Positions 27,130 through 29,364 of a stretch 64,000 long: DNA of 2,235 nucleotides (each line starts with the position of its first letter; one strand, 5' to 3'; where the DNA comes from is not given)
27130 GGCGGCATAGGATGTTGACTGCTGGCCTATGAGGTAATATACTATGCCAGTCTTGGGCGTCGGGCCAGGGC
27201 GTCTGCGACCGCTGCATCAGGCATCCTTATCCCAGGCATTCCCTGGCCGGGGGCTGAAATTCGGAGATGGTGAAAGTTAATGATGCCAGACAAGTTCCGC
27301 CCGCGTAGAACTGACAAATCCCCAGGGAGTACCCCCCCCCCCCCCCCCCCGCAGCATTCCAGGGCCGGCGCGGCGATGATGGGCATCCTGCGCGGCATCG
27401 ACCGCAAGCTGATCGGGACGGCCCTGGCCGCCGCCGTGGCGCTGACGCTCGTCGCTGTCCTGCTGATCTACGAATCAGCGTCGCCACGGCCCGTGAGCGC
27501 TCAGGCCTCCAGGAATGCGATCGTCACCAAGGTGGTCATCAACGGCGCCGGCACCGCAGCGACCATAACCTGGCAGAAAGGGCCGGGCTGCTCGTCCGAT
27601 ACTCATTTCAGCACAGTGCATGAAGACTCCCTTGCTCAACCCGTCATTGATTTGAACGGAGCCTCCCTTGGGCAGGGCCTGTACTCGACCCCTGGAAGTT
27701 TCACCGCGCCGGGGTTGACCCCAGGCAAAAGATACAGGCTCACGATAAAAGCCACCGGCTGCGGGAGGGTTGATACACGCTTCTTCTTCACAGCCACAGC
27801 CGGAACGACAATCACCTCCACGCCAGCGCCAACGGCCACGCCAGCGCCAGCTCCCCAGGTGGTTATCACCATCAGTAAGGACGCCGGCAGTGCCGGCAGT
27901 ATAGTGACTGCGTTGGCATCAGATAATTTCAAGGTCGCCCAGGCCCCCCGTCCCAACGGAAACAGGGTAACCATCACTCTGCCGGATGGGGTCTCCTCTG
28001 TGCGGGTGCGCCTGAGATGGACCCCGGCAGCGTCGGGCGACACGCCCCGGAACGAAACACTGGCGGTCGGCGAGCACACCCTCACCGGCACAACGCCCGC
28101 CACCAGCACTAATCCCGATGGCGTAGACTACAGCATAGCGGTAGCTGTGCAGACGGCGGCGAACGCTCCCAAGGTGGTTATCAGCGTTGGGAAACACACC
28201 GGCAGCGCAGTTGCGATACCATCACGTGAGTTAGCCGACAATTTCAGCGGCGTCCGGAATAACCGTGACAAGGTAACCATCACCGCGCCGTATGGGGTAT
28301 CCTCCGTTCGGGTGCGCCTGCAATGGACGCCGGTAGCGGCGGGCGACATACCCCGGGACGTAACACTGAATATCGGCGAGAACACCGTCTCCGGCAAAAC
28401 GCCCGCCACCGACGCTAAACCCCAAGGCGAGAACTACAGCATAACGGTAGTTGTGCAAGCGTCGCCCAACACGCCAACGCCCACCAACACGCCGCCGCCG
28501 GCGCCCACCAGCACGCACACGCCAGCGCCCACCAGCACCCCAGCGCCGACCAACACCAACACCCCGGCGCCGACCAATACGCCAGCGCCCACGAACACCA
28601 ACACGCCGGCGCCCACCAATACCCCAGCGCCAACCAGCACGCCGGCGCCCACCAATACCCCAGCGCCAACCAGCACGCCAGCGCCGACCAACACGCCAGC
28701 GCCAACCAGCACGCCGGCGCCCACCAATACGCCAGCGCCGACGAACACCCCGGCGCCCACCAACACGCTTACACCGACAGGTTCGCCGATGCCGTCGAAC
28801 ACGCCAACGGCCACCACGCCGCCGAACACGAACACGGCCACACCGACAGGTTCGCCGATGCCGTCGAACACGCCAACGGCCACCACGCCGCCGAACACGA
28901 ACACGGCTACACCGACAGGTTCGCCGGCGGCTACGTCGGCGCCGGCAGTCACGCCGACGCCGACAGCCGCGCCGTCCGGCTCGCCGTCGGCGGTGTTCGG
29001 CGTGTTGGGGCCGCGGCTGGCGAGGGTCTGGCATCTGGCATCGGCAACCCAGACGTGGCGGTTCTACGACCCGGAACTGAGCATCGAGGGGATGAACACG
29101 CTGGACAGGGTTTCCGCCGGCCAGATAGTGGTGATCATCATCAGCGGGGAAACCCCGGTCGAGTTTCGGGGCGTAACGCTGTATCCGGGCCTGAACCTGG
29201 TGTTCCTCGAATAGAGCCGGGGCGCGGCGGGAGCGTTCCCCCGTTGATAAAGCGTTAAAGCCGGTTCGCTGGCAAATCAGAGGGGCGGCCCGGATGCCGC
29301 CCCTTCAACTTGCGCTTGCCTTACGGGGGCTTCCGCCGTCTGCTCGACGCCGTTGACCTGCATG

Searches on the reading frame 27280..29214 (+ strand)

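Call 3: search_protein_families(library=pfam, proteins=[window:27280-29214:+], max_evalue=1)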
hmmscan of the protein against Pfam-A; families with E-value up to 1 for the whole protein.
window:27280-29214:+ (644 aa): 2 families
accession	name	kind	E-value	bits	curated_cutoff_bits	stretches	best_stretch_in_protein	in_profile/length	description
PF12733.13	Cadherin-like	-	0.046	14.6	24.2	1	325-391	22-87/89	Cadherin-like beta sandwich domain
PF21471.3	Reelin_subrepeat-B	-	0.17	12.1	27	1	186-254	52-113/127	Reelin subrepeat B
